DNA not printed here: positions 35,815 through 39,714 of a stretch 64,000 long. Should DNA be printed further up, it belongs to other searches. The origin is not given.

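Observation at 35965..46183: Operon of a self-contained ER-KS-AT-ACP-KR-DH megasynthase, a PPTase and a B12-radical-SAM enzyme: candidate pathway for an undescribed lipid or polyketide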

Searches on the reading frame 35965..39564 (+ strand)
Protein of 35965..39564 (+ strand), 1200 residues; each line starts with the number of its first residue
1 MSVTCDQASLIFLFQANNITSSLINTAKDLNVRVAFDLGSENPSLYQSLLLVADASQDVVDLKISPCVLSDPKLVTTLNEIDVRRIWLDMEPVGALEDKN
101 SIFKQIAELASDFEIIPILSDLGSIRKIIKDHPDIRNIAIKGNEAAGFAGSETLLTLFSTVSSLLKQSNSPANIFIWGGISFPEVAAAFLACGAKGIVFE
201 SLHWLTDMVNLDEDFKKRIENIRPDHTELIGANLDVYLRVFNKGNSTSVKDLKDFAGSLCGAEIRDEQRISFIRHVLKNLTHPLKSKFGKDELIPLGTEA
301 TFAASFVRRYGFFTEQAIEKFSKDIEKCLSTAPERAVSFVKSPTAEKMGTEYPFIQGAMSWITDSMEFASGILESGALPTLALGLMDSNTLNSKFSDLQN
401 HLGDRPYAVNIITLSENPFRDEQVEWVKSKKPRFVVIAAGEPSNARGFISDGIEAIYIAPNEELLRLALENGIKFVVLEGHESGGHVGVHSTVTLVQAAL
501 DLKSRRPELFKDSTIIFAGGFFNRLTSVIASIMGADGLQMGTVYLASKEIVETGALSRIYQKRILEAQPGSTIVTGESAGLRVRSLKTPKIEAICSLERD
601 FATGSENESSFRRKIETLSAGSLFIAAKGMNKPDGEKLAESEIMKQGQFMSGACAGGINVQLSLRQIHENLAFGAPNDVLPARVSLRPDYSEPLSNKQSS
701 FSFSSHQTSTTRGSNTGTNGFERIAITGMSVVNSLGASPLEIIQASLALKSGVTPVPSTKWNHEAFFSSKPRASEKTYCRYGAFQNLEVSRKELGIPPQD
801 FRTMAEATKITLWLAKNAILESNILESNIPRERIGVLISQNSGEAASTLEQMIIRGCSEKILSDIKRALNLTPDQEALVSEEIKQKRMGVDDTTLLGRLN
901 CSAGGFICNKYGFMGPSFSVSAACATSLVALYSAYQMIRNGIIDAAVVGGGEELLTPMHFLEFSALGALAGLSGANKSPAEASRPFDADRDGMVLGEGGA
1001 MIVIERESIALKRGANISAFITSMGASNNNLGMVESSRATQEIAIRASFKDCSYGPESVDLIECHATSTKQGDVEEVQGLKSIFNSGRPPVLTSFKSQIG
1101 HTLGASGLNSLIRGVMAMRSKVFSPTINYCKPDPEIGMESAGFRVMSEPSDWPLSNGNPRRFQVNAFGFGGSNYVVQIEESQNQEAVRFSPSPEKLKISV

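Call 42: search_protein_representatives(protein=window:35965-39564:+)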
Query: 1200 residues. Proteins with E-value up to 0.001 (for the whole library): 62613; up to 1e-10: 47180; up to 1e-30: 11247. The best 150 are listed.
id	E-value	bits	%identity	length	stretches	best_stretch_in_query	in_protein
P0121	0.0e+00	1558.7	58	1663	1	4-1185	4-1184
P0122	0.0e+00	1513.0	57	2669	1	9-1187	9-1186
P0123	0.0e+00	1256.5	51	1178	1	8-1184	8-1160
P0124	0.0e+00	1256.1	51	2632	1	7-1184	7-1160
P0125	0.0e+00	1252.0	50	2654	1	6-1194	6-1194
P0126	0.0e+00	1229.8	51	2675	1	12-1181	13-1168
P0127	0.0e+00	1223.8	50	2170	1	10-1187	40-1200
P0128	0.0e+00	1214.5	50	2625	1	5-1182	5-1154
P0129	0.0e+00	1176.0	49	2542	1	23-1183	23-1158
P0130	0.0e+00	1172.9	52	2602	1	98-1187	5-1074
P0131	0.0e+00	1138.9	48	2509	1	69-1189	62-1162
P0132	0.0e+00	1135.2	53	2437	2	716-1193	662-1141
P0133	0.0e+00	1124.9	48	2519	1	61-1193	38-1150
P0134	0.0e+00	1114.2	48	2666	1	69-1188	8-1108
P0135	0.0e+00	1101.6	47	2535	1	9-1188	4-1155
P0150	0.0e+00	1012.1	44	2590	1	9-1193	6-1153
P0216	2.2e-141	489.5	40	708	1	57-673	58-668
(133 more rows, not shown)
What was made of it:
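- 35965..43860 (+): Megasynthase of 2631 aa with the order degenerate-ER, ER, KS, AT, ACP, KR, DH. It is a single-module, presumably iterative, fully reducing type-I FAS/PKS-like enzyme. About 30 full-length representatives at 50% identity share the same N-terminal architecture (call 42).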

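Call 43: find_homologous_proteins(query=P0150, max_evalue=1e-50)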
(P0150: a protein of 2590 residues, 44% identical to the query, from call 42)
Query P0150 (2590 aa): 832 proteins with E <= 1e-50 among 8000 candidates; the best 120 are listed.
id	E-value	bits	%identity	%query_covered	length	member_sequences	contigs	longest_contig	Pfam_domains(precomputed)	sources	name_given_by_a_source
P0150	0.0e+0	5901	100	100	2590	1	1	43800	PF08659.17,PF00109.33,PF00550.32,PF13561.13,PF03060.22,PF00106.32,PF02801.29,PF00698.27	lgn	-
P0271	0.0e+0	2160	41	100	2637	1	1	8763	PF08659.17,PF00109.33,PF00550.32,PF13561.13,PF14765.13,PF03060.22,PF00106.32,PF02801.29,PF00698.27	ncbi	-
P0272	0.0e+0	2150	47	62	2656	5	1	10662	PF08659.17,PF00109.33,PF00550.32,PF13561.13,PF14765.13,PF03060.22,PF00106.32,PF02801.29,PF00698.27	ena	-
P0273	0.0e+0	2121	45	66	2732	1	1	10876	PF08659.17,PF00109.33,PF00550.32,PF13561.13,PF14765.13,PF03060.22,PF00106.32,PF02801.29,PF00698.27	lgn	-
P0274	0.0e+0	2120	41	100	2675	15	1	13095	PF08659.17,PF00109.33,PF00550.32,PF13561.13,PF14765.13,PF03060.22,PF00106.32,PF02801.29,PF00698.27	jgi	jgi:acyl transferase domain-containing protein/NAD(P)H-dependent flavin oxidoreductase YrpB (nitropr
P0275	0.0e+0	2118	41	100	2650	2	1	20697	PF08659.17,PF00109.33,PF21089.4,PF00550.32,PF13561.13,PF14765.13,PF03060.22,PF00106.32,PF02801.29,PF00698.27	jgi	jgi:acyl transferase domain-containing protein/NAD(P)H-dependent flavin oxidoreductase YrpB (nitropr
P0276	0.0e+0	2115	41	99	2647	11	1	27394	PF08659.17,PF00109.33,PF00550.32,PF13561.13,PF14765.13,PF03060.22,PF00106.32,PF02801.29,PF00698.27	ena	-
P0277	0.0e+0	2112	41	100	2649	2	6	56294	PF08659.17,PF00109.33,PF00550.32,PF13561.13,PF14765.13,PF03060.22,PF00106.32,PF02801.29,PF16197.12,PF00698.27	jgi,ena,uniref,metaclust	jgi:acyl transferase domain-containing protein/NAD(P)H-dependent flavin oxidoreductase YrpB (nitropr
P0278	0.0e+0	2109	47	62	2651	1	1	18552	PF08659.17,PF00109.33,PF00550.32,PF13561.13,PF14765.13,PF03060.22,PF00106.32,PF02801.29,PF00698.27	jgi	jgi:acyl transferase domain-containing protein/NAD(P)H-dependent flavin oxidoreductase YrpB (nitropr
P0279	0.0e+0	2105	41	100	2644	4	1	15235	PF08659.17,PF00109.33,PF00550.32,PF13561.13,PF14765.13,PF03060.22,PF00106.32,PF02801.29,PF16197.12,PF00698.27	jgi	jgi:acyl transferase domain-containing protein/NAD(P)H-dependent flavin oxidoreductase YrpB (nitropr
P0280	0.0e+0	2103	41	100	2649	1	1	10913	PF08659.17,PF00109.33,PF00550.32,PF13561.13,PF14765.13,PF03060.22,PF00106.32,PF02801.29,PF00698.27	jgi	-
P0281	0.0e+0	2096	41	100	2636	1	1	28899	PF08659.17,PF00109.33,PF00550.32,PF13561.13,PF14765.13,PF03060.22,PF00106.32,PF02801.29,PF00698.27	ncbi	-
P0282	0.0e+0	2095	45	67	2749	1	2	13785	PF08659.17,PF00109.33,PF00550.32,PF13561.13,PF14765.13,PF03060.22,PF00106.32,PF02801.29,PF00698.27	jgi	jgi:acyl transferase domain-containing protein/NAD(P)H-dependent flavin oxidoreductase YrpB (nitropr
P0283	0.0e+0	2094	41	100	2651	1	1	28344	PF08659.17,PF00109.33,PF00550.32,PF13561.13,PF14765.13,PF03060.22,PF00106.32,PF02801.29,PF00698.27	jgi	jgi:acyl transferase domain-containing protein/NAD(P)H-dependent flavin oxidoreductase YrpB (nitropr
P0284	0.0e+0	2094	41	100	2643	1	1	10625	PF08659.17,PF00109.33,PF00550.32,PF13561.13,PF14765.13,PF03060.22,PF00106.32,PF02801.29,PF00698.27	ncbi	-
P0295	0.0e+0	2061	41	100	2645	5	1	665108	PF08659.17,PF00109.33,PF00550.32,PF13561.13,PF14765.13,PF03060.22,PF00106.32,PF02801.29,PF16197.12,PF00698.27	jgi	jgi:acyl transferase domain-containing protein/NAD(P)H-dependent flavin oxidoreductase YrpB (nitropr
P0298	0.0e+0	2041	40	100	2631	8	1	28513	PF08659.17,PF00109.33,PF00550.32,PF13561.13,PF14765.13,PF03060.22,PF00106.32,PF02801.29,PF00698.27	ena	-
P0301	0.0e+0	2034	40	100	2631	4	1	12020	PF08659.17,PF00109.33,PF00550.32,PF13561.13,PF14765.13,PF03060.22,PF00106.32,PF02801.29,PF16197.12,PF00698.27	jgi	-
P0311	0.0e+0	1997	42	67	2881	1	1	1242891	PF08659.17,PF07377.19,PF00109.33,PF00550.32,PF13561.13,PF14765.13,PF03060.22,PF00106.32,PF02801.29,PF00698.27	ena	-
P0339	0.0e+0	1940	39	99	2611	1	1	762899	PF08659.17,PF00109.33,PF00550.32,PF13561.13,PF14765.13,PF03060.22,PF00108.30,PF00106.32,PF02801.29,PF00698.27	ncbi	ncbi:MAG: SDR family NAD(P)-dependent oxidoreductase [Syntrophobacteraceae bacterium]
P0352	0.0e+0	1919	44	59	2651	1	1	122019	PF08659.17,PF00109.33,PF00550.32,PF13561.13,PF14765.13,PF03060.22,PF00106.32,PF02801.29,PF00698.27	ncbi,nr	ncbi:MAG: SDR family NAD(P)-dependent oxidoreductase [Desulfobulbaceae bacterium]|nr:SDR family NAD(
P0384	0.0e+0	1889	45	58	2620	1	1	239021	PF08659.17,PF00109.33,PF00550.32,PF13561.13,PF14765.13,PF03060.22,PF00106.32,PF02801.29,PF00698.27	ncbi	ncbi:MAG: SDR family NAD(P)-dependent oxidoreductase [Desulfobulbaceae bacterium]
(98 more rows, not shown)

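Call 44: find_encoding_contigs(protein=P0384, flank=8000, max_places=2)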
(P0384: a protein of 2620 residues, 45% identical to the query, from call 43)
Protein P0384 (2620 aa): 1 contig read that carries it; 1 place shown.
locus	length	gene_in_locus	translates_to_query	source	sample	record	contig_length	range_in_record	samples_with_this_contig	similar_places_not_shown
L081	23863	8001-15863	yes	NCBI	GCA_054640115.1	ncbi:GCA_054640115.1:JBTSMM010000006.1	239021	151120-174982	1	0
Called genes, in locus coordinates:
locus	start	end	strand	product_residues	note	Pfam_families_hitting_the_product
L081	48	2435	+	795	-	PF09364:XFP_N, PF03894:XFP, PF09363:XFP_C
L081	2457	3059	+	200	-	PF00300:His_Phos_1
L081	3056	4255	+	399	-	PF00871:Acetate_kinase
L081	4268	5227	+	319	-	-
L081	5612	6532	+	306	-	PF01073:3Beta_HSD, PF01370:Epimerase, PF04321:RmlD_sub_bind, PF05368:NmrA (faint), PF13460:NAD_binding_10, PF16363:GDP_Man_Dehyd, PF02719:Polysacc_synt_2 (faint), PF07993:NAD_binding_4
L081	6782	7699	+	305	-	-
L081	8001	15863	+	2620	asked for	PF03060:NMO, PF00109:ketoacyl-synt, PF02801:Ketoacyl-synt_C, PF00698:Acyl_transf_1, PF00106:adh_short, PF08659:KR, PF13561:adh_short_C2, PF14765:PS-DH, +1 more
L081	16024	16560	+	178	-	PF04480:DUF559, PF18741:MTES_1575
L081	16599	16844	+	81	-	PF02604:PhdYeFM_antitox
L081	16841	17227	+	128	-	PF01850:PIN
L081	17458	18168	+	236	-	PF01648:ACPS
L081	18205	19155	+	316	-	PF00005:ABC_tran, PF13304:AAA_21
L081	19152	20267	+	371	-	PF12698:ABC2_membrane_3, PF01061:ABC2_membrane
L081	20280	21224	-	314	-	PF04055:Radical_SAM, PF13186:SPASM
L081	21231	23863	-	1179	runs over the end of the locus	PF00501:AMP-binding, PF23024:AMP-dom_DIP2-like, PF24919:Mug62 (weak), PF00550:PP-binding, PF23297:ACP_SdgA_C (weak), PF00155:Aminotran_1_2, PF01053:Cys_Met_Meta_PP (weak)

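Call 45: find_encoding_contigs(protein=P0339, flank=8000, max_places=2)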
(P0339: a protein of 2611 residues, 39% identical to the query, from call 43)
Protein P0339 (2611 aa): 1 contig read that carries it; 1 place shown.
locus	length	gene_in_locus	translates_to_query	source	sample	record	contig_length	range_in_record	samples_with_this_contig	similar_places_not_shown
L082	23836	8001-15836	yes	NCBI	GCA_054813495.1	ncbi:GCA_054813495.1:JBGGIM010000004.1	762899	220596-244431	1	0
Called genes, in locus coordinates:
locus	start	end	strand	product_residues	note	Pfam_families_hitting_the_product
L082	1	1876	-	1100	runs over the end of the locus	PF00501:AMP-binding, PF23024:AMP-dom_DIP2-like, PF24919:Mug62 (weak), PF00550:PP-binding, PF00155:Aminotran_1_2, PF01053:Cys_Met_Meta_PP (weak)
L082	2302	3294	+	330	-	PF01073:3Beta_HSD, PF01370:Epimerase, PF04321:RmlD_sub_bind, PF05368:NmrA, PF16363:GDP_Man_Dehyd, PF13460:NAD_binding_10, PF07993:NAD_binding_4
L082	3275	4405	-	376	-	PF04055:Radical_SAM, PF13186:SPASM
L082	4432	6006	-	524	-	PF02310:B12-binding, PF04055:Radical_SAM, PF13282:DUF4070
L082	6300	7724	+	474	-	PF02310:B12-binding, PF04055:Radical_SAM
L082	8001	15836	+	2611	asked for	PF03060:NMO, PF00109:ketoacyl-synt, PF02801:Ketoacyl-synt_C, PF00698:Acyl_transf_1, PF00550:PP-binding (weak), PF00106:adh_short, PF08659:KR, PF13561:adh_short_C2, +2 more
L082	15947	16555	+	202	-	PF01648:ACPS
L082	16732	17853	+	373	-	PF13480:Acetyltransf_6 (faint)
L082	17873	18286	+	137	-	-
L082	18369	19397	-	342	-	PF00535:Glycos_transf_2 (weak), PF13506:Glyco_transf_21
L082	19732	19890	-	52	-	-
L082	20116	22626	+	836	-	PF02743:dCache_1, PF00989:PAS, PF08448:PAS_4, PF13426:PAS_9, PF08447:PAS_3, PF07536:HWE_HK (weak), PF07568:HisKA_2, PF02518:HATPase_c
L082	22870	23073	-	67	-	PF00313:CSD, PF08206:OB_RNB (weak)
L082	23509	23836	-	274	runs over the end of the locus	-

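Call 46: find_encoding_contigs(protein=P0150, flank=8000, max_places=2)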
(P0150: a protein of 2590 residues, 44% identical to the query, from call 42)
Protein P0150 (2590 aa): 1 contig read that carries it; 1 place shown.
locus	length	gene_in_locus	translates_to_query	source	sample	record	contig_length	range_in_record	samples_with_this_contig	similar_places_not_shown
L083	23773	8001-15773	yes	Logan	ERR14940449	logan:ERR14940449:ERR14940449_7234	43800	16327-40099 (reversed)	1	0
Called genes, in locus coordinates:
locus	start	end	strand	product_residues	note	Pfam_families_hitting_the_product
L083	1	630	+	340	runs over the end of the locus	PF27840:ScmC (weak)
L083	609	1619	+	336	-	-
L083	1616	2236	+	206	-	-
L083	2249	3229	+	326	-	PF04055:Radical_SAM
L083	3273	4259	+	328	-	PF04055:Radical_SAM, PF13186:SPASM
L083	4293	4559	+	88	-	PF05402:PqqD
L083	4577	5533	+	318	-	PF04055:Radical_SAM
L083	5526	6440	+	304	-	-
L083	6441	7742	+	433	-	PF14907:NTP_transf_5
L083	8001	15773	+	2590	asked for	PF03060:NMO, PF00109:ketoacyl-synt, PF02801:Ketoacyl-synt_C, PF00698:Acyl_transf_1, PF00550:PP-binding (weak), PF08659:KR, PF00106:adh_short, PF13561:adh_short_C2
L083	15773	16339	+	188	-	PF01648:ACPS (weak)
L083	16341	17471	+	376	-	PF00583:Acetyltransf_1 (faint)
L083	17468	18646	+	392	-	PF13506:Glyco_transf_21, PF00535:Glycos_transf_2 (weak), PF13641:Glyco_tranf_2_3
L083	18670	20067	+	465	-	PF00201:UDPGT, PF04101:Glyco_tran_28_C (weak), PF06722:EryCIII-like_C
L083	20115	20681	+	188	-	-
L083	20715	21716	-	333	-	PF00069:Pkinase, PF06293:Kdo (weak)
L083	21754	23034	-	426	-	PF12704:MacB_PCD, PF02687:FtsX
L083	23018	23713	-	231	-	PF00005:ABC_tran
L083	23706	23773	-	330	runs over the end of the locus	PF25990:Beta-barrel_YknX (weak)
